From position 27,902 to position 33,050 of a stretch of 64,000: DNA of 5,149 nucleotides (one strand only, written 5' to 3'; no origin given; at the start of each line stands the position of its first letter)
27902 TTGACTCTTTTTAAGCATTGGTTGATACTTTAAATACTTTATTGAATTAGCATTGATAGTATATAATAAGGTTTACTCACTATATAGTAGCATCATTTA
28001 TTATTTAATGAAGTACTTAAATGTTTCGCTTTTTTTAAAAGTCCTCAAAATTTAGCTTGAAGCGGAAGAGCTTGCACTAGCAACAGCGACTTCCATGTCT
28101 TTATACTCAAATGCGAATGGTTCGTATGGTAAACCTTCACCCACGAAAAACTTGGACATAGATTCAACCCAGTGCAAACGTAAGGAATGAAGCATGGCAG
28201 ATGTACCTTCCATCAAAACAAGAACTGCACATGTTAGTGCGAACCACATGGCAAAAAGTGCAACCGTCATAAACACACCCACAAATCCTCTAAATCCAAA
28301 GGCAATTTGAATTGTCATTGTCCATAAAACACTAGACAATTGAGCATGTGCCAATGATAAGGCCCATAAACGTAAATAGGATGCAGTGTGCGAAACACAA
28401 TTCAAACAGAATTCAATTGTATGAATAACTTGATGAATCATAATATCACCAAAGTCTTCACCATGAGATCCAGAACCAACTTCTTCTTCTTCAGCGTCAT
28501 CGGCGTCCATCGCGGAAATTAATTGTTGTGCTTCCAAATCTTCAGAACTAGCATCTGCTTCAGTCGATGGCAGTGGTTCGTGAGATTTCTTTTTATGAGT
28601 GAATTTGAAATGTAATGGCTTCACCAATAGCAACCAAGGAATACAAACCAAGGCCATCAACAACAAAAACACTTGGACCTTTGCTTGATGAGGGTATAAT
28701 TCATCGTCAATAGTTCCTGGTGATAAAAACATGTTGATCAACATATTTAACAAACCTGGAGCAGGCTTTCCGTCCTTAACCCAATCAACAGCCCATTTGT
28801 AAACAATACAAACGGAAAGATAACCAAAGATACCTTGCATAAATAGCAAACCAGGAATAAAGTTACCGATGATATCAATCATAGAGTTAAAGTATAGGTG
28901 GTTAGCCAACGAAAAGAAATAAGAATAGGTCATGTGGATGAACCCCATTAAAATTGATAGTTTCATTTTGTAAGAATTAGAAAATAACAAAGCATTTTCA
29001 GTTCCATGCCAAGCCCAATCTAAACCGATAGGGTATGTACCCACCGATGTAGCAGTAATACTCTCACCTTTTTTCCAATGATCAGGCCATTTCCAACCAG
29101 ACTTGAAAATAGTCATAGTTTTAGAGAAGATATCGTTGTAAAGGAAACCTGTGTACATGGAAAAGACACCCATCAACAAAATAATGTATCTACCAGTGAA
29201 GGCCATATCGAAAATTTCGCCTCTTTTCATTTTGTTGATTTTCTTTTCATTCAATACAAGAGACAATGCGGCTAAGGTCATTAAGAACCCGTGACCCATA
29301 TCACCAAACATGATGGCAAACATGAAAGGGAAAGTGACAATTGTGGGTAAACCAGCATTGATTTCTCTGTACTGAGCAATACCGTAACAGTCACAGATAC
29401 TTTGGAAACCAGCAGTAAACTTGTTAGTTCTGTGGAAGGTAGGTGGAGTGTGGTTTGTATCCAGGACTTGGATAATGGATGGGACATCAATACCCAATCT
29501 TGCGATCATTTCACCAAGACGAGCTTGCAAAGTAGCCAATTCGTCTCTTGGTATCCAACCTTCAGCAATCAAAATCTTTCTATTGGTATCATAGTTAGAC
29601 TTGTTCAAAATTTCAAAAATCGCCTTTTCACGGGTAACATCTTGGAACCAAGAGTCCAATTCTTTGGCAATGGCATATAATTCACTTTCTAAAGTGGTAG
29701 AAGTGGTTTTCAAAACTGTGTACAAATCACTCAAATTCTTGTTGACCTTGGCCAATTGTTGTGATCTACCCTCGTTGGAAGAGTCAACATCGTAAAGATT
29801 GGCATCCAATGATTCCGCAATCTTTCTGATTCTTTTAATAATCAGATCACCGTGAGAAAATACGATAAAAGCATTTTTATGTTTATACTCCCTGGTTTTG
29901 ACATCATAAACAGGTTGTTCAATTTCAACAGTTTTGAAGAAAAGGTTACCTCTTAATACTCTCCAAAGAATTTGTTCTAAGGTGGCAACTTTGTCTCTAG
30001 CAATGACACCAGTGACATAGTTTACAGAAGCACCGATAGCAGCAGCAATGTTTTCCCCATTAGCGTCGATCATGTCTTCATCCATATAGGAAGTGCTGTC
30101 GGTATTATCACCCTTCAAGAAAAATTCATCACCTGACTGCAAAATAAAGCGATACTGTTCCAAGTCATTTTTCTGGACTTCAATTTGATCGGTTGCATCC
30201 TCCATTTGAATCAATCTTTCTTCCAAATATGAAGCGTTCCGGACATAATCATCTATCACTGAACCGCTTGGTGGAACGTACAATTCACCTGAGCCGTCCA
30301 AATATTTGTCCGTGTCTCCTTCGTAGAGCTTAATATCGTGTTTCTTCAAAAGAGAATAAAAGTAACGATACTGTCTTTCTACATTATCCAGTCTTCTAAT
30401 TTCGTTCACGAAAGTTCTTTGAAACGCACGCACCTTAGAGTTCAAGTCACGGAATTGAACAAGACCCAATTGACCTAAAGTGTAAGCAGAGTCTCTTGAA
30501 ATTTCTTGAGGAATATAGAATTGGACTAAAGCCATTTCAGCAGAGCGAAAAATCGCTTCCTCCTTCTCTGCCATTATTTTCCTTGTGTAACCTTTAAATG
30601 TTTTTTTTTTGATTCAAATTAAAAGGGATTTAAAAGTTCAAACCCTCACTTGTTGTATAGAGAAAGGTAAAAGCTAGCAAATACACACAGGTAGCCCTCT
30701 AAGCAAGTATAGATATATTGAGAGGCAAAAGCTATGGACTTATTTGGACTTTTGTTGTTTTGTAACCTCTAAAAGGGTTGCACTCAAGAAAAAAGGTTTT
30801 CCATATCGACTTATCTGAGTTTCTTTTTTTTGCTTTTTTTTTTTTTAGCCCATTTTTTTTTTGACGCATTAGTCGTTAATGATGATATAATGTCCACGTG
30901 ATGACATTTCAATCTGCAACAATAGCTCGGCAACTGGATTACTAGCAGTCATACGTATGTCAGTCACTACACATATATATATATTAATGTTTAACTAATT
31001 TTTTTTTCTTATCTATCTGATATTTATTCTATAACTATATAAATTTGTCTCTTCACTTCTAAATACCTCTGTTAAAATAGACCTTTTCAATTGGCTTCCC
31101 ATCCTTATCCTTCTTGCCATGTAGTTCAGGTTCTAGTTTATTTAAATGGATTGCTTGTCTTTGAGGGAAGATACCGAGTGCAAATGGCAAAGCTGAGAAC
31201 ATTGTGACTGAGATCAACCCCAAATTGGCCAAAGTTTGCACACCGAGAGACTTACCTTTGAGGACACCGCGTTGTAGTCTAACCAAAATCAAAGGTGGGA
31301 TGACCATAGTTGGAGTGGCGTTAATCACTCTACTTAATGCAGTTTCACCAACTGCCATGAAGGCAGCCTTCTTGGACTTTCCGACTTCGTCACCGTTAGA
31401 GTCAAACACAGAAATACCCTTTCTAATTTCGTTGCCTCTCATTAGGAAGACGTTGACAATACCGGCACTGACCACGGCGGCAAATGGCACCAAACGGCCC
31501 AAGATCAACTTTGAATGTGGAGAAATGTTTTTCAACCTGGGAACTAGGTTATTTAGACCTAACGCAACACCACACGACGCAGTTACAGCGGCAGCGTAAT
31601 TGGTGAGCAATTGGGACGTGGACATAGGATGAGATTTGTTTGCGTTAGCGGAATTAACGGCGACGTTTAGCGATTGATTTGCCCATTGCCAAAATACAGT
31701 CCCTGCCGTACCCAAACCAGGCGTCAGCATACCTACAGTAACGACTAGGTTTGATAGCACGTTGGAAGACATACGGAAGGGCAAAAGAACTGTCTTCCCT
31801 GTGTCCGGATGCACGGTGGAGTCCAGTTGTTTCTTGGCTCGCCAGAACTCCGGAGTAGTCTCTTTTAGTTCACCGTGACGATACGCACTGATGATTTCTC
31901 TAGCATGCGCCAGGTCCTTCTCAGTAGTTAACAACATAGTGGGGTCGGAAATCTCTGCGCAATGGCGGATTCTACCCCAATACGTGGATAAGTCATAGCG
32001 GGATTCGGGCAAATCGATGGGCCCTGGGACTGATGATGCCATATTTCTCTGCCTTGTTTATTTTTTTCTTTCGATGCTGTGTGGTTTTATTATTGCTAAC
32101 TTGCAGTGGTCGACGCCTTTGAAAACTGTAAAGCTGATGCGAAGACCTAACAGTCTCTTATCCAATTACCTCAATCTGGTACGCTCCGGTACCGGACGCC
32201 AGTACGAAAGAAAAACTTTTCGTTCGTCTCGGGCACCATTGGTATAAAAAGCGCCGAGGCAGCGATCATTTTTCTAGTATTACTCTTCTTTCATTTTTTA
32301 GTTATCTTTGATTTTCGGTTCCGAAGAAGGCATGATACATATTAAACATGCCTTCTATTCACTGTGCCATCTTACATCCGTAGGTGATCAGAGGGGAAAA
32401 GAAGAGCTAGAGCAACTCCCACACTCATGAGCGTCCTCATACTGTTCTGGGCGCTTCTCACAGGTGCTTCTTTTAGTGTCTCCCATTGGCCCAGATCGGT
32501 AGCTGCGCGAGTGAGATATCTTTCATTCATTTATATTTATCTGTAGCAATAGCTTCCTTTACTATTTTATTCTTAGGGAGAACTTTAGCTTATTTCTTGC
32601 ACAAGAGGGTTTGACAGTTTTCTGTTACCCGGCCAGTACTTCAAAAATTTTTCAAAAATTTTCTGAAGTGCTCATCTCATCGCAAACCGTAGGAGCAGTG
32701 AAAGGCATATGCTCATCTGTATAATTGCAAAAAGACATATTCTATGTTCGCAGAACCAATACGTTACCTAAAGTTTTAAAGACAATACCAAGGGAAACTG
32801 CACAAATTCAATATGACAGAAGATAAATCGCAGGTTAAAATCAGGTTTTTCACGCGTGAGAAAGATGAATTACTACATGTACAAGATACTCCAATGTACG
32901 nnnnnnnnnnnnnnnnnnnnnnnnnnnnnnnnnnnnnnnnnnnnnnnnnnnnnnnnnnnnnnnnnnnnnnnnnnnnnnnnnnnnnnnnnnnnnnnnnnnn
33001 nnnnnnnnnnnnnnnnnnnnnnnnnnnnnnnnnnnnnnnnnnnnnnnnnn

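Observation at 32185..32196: Perfect Leu3-type palindrome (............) about 145 bp upstream of the sideroflexin gene FSF1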

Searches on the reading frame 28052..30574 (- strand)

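Call 4: search_protein_families(library=pfam, proteins=[window:28052-30574:-])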
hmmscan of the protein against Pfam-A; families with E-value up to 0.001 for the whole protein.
window:28052-30574:- (840 aa): 1 family
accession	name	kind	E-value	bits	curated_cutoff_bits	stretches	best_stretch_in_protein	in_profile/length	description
PF01496.24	V_ATPase_I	-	0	1072.2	30.7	1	32-822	2-815/815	V-type ATPase 116kDa subunit family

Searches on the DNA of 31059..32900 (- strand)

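Call 46: search_rna_families(source=window, start=31900, end=32900, threshold=gathering, show_alignments=1)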
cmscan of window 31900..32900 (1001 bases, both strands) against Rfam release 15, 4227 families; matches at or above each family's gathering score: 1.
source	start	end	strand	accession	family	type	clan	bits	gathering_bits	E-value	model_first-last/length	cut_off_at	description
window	32332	32521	+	RF01248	snR8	Gene; snRNA; snoRNA; HACA-box;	CL00039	190.4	45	5.2e-41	1-184/184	no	Small nucleolar RNA snR8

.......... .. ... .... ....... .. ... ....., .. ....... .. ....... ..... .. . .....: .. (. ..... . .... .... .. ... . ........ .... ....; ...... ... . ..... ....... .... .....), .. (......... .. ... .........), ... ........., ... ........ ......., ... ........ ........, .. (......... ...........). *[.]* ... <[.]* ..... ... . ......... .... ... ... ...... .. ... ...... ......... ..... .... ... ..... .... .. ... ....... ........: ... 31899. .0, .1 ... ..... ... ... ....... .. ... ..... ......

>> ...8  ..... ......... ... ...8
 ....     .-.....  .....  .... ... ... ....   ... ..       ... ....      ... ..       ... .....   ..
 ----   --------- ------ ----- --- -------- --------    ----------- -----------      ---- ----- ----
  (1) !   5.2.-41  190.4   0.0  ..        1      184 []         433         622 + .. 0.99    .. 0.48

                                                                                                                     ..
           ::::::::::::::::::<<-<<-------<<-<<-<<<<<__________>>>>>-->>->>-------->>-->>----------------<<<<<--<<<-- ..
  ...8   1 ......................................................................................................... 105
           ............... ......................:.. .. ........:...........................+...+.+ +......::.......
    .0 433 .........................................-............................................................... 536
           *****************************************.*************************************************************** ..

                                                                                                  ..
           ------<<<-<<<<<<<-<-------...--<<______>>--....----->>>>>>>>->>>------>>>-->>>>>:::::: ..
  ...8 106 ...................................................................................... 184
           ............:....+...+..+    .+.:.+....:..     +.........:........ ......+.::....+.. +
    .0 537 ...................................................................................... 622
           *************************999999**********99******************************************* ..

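Call 47: search_rna_families(sources=[L002, L003, L004, L005, L006, L007, L008, L009, L010, L011, L012, L013], threshold=gathering)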
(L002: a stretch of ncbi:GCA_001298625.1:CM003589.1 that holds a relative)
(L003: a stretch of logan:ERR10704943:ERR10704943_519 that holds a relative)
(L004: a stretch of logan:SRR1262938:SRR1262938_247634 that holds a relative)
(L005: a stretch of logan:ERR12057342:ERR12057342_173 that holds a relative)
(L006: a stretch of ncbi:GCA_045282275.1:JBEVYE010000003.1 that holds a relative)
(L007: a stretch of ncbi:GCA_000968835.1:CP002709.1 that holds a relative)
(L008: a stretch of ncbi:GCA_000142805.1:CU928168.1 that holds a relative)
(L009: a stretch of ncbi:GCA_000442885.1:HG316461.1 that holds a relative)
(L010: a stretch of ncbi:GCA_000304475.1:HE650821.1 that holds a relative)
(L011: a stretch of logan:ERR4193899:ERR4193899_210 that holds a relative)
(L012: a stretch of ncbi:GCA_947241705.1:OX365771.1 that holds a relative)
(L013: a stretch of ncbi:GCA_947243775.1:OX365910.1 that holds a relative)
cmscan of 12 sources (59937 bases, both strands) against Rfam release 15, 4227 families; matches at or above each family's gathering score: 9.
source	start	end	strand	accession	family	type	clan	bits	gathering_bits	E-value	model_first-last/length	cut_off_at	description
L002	1512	1705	-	RF01248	snR8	Gene; snRNA; snoRNA; HACA-box;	CL00039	188.4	45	9e-39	1-184/184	no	Small nucleolar RNA snR8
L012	1512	1701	-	RF01248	snR8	Gene; snRNA; snoRNA; HACA-box;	CL00039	186.9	45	2.1e-38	1-184/184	no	Small nucleolar RNA snR8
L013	1515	1704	-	RF01248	snR8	Gene; snRNA; snoRNA; HACA-box;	CL00039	186.8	45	2.1e-38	1-184/184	no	Small nucleolar RNA snR8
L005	1277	1451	-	RF01248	snR8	Gene; snRNA; snoRNA; HACA-box;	CL00039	157.8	45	1.3e-31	1-184/184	no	Small nucleolar RNA snR8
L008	569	734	-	RF01248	snR8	Gene; snRNA; snoRNA; HACA-box;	CL00039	156.7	45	2.3e-31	1-184/184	no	Small nucleolar RNA snR8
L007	1474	1636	-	RF01248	snR8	Gene; snRNA; snoRNA; HACA-box;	CL00039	149.4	45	1.2e-29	1-184/184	no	Small nucleolar RNA snR8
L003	1233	1428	-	RF01248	snR8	Gene; snRNA; snoRNA; HACA-box;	CL00039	146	45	7.5e-29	1-184/184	no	Small nucleolar RNA snR8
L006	1488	1675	-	RF01248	snR8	Gene; snRNA; snoRNA; HACA-box;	CL00039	138.3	45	4.6e-27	1-184/184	no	Small nucleolar RNA snR8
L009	1610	1780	-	RF01248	snR8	Gene; snRNA; snoRNA; HACA-box;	CL00039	81.9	45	7.2e-14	1-184/184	no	Small nucleolar RNA snR8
